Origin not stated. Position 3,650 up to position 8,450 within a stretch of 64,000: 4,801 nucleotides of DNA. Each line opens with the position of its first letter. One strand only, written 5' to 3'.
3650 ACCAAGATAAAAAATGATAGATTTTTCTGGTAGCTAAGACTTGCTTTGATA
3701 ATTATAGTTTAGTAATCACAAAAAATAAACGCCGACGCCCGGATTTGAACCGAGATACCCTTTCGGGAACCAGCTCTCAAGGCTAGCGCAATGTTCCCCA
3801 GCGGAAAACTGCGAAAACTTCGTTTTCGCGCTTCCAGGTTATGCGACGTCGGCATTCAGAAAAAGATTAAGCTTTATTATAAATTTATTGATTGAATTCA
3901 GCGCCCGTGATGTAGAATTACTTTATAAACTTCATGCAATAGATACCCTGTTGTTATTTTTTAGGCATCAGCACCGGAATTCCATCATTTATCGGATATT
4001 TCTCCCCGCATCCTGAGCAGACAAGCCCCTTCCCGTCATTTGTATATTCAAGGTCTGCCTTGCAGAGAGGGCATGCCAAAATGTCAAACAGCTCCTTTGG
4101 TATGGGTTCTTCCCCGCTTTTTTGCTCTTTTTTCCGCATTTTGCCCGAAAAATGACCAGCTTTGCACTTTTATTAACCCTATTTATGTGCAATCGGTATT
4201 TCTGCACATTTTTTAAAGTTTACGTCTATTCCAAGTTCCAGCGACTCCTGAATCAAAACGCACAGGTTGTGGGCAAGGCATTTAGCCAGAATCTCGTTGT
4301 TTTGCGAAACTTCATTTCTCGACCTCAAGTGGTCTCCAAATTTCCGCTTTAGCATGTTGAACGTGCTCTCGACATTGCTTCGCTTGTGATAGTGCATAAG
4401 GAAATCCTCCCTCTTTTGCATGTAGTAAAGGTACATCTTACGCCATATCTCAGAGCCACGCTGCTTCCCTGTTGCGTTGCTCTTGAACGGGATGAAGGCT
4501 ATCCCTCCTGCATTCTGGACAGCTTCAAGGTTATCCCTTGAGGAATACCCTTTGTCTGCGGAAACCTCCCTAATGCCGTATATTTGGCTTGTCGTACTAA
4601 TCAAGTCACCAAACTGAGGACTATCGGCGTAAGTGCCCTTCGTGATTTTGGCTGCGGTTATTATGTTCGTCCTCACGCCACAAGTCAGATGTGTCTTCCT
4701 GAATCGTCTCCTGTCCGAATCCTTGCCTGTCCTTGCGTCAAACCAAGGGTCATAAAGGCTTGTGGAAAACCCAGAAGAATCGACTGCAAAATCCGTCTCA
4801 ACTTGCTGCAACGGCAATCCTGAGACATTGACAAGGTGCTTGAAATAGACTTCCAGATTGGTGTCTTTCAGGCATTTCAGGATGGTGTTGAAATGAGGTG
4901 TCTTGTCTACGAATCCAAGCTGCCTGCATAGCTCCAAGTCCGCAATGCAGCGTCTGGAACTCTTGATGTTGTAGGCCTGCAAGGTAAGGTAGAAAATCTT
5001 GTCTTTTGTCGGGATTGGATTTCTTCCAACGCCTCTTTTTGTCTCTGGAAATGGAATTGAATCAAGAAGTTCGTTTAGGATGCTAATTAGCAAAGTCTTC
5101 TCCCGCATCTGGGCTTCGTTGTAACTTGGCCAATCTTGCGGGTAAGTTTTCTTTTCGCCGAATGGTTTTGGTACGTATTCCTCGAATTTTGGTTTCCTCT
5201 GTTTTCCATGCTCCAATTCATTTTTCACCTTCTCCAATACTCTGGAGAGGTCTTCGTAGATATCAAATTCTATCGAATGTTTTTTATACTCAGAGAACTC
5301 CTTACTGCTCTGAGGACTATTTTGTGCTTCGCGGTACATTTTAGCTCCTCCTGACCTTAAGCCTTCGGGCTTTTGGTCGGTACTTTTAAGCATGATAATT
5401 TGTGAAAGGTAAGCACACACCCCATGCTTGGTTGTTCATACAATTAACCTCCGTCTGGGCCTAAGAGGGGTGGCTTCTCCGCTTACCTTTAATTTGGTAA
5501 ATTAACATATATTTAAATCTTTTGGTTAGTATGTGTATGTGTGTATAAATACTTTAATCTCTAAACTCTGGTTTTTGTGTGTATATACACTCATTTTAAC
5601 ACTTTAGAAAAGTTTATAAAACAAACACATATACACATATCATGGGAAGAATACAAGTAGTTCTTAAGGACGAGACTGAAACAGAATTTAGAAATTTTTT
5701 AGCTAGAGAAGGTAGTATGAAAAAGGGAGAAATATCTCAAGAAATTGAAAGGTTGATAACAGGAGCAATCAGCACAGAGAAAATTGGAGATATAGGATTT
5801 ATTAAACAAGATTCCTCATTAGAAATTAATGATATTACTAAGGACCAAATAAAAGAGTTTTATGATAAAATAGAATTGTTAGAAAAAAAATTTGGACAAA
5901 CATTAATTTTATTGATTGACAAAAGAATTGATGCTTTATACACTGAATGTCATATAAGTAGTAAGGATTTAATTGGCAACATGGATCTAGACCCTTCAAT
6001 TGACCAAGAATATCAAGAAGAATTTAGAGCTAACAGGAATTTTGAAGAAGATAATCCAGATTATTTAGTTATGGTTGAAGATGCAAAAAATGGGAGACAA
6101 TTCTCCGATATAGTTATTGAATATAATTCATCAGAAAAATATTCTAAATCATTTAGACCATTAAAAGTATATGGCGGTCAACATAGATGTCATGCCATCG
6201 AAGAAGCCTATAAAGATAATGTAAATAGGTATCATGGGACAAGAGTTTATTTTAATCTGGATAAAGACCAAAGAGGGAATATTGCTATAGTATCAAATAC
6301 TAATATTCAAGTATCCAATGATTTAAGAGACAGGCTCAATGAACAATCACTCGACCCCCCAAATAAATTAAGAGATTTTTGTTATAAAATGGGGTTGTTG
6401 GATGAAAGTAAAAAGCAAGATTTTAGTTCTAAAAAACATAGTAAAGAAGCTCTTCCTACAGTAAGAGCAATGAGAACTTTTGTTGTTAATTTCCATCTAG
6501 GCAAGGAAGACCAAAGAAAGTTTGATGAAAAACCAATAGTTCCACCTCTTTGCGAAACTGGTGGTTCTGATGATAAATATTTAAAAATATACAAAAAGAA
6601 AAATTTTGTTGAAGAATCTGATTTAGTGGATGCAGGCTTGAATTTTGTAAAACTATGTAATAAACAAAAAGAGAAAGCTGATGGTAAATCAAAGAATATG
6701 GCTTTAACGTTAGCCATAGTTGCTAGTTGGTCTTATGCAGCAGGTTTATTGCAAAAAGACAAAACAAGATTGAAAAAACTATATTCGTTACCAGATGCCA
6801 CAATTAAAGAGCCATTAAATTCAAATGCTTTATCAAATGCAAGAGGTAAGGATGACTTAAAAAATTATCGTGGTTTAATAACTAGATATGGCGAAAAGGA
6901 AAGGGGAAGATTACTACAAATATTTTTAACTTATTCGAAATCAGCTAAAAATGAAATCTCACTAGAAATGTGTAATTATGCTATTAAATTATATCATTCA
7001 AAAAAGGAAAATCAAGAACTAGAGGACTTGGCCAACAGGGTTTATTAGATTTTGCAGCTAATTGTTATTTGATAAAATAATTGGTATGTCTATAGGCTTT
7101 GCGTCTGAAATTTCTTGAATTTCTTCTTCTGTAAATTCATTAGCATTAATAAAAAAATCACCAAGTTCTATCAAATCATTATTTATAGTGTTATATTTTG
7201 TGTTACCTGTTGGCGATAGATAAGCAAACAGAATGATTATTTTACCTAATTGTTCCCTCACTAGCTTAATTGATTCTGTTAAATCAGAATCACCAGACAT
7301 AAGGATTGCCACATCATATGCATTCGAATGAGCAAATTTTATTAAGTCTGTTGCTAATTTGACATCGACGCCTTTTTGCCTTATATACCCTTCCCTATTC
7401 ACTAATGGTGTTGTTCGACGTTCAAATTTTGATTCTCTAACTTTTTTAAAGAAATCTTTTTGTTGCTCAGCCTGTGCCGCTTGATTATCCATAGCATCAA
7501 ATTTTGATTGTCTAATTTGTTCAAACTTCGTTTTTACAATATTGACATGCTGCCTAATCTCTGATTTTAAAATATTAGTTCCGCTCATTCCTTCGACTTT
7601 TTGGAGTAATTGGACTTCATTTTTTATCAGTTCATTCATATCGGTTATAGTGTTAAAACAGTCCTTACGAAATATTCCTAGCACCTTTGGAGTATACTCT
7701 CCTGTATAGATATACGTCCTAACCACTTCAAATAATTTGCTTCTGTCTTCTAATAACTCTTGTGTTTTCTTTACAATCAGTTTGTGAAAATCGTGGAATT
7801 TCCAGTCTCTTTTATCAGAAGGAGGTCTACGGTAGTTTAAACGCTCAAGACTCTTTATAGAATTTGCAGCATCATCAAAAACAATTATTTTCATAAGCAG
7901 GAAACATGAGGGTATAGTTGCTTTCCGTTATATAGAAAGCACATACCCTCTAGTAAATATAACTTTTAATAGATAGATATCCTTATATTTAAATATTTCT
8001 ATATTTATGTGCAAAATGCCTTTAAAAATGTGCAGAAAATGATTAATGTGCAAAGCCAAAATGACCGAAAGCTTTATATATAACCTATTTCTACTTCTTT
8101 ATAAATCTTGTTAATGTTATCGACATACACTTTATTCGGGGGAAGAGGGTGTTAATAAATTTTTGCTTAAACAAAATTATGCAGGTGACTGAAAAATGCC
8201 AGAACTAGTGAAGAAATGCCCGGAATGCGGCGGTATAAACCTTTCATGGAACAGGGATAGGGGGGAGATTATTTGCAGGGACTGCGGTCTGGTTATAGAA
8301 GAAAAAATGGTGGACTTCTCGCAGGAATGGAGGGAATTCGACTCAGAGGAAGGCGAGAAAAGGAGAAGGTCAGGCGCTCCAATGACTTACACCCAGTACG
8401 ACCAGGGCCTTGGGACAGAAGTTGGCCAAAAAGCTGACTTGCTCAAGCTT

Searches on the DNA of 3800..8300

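Call 84: search_rna_families(source=window, start=3800, end=8300, threshold=evalue, max_evalue=1)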
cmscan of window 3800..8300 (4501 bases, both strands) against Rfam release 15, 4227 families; matches with E-value up to 1: 1.
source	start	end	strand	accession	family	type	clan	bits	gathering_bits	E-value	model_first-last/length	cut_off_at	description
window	3966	4043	-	RF01119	sR32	Gene; snRNA; snoRNA; CD-box;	-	18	40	0.14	1-57/57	no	Small nucleolar RNA sR32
